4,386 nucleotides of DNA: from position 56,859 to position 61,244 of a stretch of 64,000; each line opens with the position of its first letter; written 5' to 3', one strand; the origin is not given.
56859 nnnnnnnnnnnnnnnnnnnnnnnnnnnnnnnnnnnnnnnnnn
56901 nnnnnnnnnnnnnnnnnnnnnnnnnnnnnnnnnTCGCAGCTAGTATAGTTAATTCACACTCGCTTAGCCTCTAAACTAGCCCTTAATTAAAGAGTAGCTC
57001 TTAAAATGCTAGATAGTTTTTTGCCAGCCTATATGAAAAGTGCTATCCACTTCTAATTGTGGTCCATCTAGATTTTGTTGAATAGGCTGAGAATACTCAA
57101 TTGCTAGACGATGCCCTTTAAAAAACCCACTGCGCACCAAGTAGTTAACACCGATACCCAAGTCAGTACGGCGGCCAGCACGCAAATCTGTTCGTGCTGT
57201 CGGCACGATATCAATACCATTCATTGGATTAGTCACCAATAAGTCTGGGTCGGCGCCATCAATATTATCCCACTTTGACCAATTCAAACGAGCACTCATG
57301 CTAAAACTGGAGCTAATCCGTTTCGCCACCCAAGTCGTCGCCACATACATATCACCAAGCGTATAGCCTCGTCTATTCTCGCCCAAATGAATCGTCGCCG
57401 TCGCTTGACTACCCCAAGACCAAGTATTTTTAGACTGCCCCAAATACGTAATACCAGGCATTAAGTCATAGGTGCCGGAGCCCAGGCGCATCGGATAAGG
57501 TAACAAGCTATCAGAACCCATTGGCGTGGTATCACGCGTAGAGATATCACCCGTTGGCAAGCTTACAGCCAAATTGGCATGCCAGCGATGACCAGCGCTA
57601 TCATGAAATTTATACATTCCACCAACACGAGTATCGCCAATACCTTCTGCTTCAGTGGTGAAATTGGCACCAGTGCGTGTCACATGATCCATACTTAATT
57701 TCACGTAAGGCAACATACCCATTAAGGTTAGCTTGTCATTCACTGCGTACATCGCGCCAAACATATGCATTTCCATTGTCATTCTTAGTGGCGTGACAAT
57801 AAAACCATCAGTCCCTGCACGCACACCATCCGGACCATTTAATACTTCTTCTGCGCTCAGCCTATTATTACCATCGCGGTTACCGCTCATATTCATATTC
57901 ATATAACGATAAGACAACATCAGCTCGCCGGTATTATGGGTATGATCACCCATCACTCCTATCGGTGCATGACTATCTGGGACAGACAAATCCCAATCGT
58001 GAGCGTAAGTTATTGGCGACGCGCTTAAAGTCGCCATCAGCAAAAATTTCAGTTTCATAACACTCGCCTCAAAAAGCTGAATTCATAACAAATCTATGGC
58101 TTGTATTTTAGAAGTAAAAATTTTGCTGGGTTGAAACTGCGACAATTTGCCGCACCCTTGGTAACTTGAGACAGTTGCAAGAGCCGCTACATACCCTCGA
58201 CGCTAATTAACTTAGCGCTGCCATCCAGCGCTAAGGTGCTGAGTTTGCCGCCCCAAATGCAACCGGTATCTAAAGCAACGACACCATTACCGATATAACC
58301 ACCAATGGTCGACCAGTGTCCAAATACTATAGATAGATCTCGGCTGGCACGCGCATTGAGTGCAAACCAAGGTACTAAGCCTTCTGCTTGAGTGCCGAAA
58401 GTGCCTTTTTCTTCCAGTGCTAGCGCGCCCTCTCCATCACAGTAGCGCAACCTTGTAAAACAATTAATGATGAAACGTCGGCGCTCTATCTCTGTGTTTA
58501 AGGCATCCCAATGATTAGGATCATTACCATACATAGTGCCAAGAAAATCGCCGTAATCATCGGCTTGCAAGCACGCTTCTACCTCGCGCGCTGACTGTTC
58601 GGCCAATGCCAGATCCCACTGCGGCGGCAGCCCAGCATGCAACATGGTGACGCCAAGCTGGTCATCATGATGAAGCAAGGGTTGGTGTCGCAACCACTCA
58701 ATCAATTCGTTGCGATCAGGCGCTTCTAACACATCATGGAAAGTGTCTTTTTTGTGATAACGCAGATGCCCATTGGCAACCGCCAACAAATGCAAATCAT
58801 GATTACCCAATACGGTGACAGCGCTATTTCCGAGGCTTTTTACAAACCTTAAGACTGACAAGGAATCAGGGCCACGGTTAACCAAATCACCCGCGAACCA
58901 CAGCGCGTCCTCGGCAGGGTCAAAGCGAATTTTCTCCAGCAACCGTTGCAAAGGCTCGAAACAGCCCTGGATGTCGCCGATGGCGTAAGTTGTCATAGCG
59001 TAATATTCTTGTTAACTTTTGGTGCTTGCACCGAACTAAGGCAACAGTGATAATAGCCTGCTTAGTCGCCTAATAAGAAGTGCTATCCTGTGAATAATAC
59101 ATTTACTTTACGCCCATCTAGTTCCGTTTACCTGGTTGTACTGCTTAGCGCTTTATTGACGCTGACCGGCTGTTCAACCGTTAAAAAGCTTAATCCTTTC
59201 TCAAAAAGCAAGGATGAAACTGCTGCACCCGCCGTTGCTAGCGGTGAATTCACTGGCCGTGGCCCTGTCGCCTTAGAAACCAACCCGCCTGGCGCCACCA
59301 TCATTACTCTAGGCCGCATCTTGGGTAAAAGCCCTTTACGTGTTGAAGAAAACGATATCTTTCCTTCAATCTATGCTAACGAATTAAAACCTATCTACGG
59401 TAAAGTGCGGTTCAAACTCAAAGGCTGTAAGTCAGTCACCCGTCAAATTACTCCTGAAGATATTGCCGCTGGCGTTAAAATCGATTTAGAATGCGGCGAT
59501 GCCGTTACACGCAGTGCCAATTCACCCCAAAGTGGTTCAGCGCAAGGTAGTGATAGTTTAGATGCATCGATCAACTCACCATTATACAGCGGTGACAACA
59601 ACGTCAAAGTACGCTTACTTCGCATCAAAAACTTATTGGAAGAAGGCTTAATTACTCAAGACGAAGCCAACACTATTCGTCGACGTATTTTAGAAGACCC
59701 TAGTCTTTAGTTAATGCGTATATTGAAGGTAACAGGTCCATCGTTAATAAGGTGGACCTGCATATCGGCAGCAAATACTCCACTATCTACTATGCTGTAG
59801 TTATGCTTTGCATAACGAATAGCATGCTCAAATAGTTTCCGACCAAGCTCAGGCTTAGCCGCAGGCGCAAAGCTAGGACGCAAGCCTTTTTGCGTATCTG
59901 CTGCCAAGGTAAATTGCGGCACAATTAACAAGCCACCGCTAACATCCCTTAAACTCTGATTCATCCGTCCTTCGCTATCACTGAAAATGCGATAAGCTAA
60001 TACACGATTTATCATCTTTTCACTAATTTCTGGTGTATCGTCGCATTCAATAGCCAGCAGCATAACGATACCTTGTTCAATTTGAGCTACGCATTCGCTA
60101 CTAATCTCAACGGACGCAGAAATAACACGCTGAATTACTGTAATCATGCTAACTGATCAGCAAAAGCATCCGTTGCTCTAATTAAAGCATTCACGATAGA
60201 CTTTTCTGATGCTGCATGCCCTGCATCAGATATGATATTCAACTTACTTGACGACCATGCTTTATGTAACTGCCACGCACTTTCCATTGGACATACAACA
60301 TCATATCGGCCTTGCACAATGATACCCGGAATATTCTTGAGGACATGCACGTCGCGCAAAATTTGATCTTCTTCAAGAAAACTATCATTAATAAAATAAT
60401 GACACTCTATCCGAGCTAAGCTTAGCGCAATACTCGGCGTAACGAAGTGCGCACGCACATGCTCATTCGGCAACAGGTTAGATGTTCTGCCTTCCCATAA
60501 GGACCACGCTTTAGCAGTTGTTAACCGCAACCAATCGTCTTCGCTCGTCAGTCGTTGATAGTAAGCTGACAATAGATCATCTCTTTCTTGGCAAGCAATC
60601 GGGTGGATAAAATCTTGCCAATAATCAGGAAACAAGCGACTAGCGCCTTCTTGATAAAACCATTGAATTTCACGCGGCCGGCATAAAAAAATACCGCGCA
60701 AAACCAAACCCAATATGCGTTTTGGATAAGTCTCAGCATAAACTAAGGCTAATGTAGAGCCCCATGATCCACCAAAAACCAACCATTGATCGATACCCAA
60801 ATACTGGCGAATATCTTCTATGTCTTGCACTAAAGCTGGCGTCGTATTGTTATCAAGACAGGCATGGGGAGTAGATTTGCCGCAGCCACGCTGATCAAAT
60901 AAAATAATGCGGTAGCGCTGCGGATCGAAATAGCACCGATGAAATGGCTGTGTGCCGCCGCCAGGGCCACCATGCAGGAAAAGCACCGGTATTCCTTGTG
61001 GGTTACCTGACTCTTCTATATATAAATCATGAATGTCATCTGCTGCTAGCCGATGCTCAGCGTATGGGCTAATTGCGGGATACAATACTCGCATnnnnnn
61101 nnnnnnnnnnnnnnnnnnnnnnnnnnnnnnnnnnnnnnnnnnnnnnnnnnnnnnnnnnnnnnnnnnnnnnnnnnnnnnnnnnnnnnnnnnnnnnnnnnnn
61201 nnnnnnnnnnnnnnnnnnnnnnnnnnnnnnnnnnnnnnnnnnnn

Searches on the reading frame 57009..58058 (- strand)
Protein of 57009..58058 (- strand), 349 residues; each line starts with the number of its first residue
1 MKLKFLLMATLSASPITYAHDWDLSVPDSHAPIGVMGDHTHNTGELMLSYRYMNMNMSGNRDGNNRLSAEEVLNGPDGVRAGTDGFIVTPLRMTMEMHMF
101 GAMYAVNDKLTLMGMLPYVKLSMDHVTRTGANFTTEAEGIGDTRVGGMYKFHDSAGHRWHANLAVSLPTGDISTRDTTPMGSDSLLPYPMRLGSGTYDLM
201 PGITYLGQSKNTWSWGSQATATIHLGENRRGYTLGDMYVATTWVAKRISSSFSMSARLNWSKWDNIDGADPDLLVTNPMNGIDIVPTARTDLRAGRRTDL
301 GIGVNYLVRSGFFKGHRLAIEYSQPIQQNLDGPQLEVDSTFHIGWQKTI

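Call 56: search_protein_families(library=pfam, proteins=[window:57009-58058:-], max_evalue=0.00001)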
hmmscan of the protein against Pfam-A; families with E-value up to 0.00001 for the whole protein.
window:57009-58058:- (349 aa): 1 family
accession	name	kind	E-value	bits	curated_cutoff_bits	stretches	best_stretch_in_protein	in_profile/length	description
PF13557.12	Phenol_MetA_deg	-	1.5e-08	35.4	22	1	84-256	9-177/242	Putative MetA-pathway of phenol degradation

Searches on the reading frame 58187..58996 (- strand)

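Call 56: search_protein_families(library=pfam, proteins=[window:58187-58996:-], max_evalue=0.00001)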
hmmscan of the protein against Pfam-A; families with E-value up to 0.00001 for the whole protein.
window:58187-58996:- (269 aa): 1 family
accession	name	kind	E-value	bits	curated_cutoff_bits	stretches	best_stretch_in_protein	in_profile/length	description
PF00149.33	Metallophos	-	3.5e-17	63.9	21.5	1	1-124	1-117/191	Calcineurin-like phosphoesterase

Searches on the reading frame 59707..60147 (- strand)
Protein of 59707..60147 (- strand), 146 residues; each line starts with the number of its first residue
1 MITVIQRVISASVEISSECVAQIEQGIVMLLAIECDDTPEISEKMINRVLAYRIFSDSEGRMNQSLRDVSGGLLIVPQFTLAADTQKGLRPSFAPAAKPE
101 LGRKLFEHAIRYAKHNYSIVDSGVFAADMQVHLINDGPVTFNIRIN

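Call 56: search_protein_families(library=pfam, proteins=[window:59707-60147:-], max_evalue=0.00001)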
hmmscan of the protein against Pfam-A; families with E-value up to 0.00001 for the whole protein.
window:59707-60147:- (146 aa): 1 family
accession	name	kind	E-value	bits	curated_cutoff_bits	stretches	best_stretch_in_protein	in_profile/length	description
PF02580.21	Tyr_Deacylase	-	1.5e-48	165.2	25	1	3-143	2-143/144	D-Tyr-tRNA(Tyr) deacylase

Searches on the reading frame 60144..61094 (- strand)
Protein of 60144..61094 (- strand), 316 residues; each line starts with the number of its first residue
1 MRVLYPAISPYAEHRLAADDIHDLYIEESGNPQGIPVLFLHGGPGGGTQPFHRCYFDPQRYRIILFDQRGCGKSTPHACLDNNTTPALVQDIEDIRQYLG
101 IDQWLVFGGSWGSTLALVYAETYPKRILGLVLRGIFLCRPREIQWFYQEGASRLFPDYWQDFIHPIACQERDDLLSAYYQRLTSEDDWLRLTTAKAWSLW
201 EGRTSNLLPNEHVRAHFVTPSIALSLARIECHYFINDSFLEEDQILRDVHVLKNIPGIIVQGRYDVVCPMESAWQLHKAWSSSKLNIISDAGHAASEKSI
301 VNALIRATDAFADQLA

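Call 8: find_encoding_contigs(protein=window:60144-61094:-, flank=10000, max_places=6)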
Protein window:60144-61094:- (316 aa): no gene with exactly this product is on record in the collection.

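Call 9: find_related_loci(query=window:60144-61094:-, collection=genome_contigs, flank=6000)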
Query window:60144-61094:- (316 aa) in genome_contigs; peptide patterns used: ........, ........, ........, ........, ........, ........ (x = any residue, [..] = any of these).
329 stretches matched a pattern; 311 encode a relative of the query (tblastn E <= 1e-3); the best 80 are kept; 80 distinct loci.
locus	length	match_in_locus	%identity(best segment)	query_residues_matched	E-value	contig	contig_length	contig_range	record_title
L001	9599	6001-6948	87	1-316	0e+0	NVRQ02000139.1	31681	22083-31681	MAG: Gammaproteobacteria bacterium isolate NORP163 NORP163_139, whole genome shotgun sequence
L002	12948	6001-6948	78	1-316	2e-172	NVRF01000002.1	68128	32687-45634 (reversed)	MAG: Gammaproteobacteria bacterium isolate NORP174 Contig_source1382A_1087, whole genome shotgun sequence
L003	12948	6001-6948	69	1-316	3e-152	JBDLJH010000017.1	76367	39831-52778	MAG: Pseudomonadota bacterium isolate MAG083 MAG083_17, whole genome shotgun sequence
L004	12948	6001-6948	68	1-316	1e-151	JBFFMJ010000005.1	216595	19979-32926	MAG: Thiohalomonadaceae bacterium isolate Mix_mud18.2022.04.44 k141_1361242_length_216595_cov_35.8541, whole genome shot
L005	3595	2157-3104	68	1-316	2e-156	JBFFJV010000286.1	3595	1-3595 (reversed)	MAG: Thiohalomonadaceae bacterium isolate Mix_mud17.2022.03.51 k141_2864541_length_3595_cov_11.0000, whole genome shotgu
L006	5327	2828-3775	67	1-316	8e-151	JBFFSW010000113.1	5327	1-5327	MAG: Thiohalomonadaceae bacterium isolate Mix_mud21.2022.07.6 k141_859699_length_5327_cov_15.0000, whole genome shotgun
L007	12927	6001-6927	67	1-309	4e-148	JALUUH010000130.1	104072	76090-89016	MAG: Gammaproteobacteria bacterium isolate 128-326_maxbin2_scaf2bin.117 128-326_scaffold_50_c1, whole genome shotgun seq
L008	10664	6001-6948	65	1-316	3e-148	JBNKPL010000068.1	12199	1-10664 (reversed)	MAG: Sedimenticolaceae bacterium isolate G1.bin.9.strict NODE_68_length_12199_cov_6.456195, whole genome shotgun sequenc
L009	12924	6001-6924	67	1-308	3e-146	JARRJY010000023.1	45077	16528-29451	MAG: Gammaproteobacteria bacterium isolate Spart_032_MAG scaffold_1286, whole genome shotgun sequence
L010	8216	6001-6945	65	1-315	2e-146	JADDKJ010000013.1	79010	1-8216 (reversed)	MAG: Gammaproteobacteria bacterium isolate bin1 13, whole genome shotgun sequence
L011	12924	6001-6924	67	1-308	4e-146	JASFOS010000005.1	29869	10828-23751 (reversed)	MAG: Thioalkalispiraceae bacterium isolate D0819M12metaG_Bin_163 D0819M12metaG_FD_scaffold_43_c1, whole genome shotgun s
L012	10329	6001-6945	66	1-315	3e-146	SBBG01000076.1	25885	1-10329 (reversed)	MAG: Gammaproteobacteria bacterium isolate Bin_2_1_1 Ba_contig14131, whole genome shotgun sequence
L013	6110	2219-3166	64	1-316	4e-145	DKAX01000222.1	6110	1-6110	MAG TPA_asm: Proteobacteria bacterium UBA6915 UBA6915_contig_37367, whole genome shotgun sequence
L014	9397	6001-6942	66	3-316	3e-144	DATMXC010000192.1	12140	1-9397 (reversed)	MAG TPA_asm: Gammaproteobacteria bacterium isolate SMAG_U13110 k141_354885, whole genome shotgun sequence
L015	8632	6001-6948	64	1-316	3e-143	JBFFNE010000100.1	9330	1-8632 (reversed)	MAG: Thiohalomonadaceae bacterium isolate Mix_mud18.2022.04.65 k141_233659_length_9330_cov_156.1096, whole genome shotgu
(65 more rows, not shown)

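Call 56: search_protein_families(library=pfam, proteins=[window:60144-61094:-], max_evalue=0.00001)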
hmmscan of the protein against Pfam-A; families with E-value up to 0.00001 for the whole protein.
window:60144-61094:- (316 aa): 3 families
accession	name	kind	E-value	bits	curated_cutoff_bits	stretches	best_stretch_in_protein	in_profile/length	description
PF00561.26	Abhydrolase_1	-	1.8e-33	116.7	25.8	1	36-296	2-241/245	alpha/beta hydrolase fold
PF12146.15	Hydrolase_4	-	2.5e-10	40.5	27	1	58-156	29-135/239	Serine aminopeptidase, S33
PF12697.13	Abhydrolase_6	-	1.4e-09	39.4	26.3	1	37-294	1-205/217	Alpha/beta hydrolase family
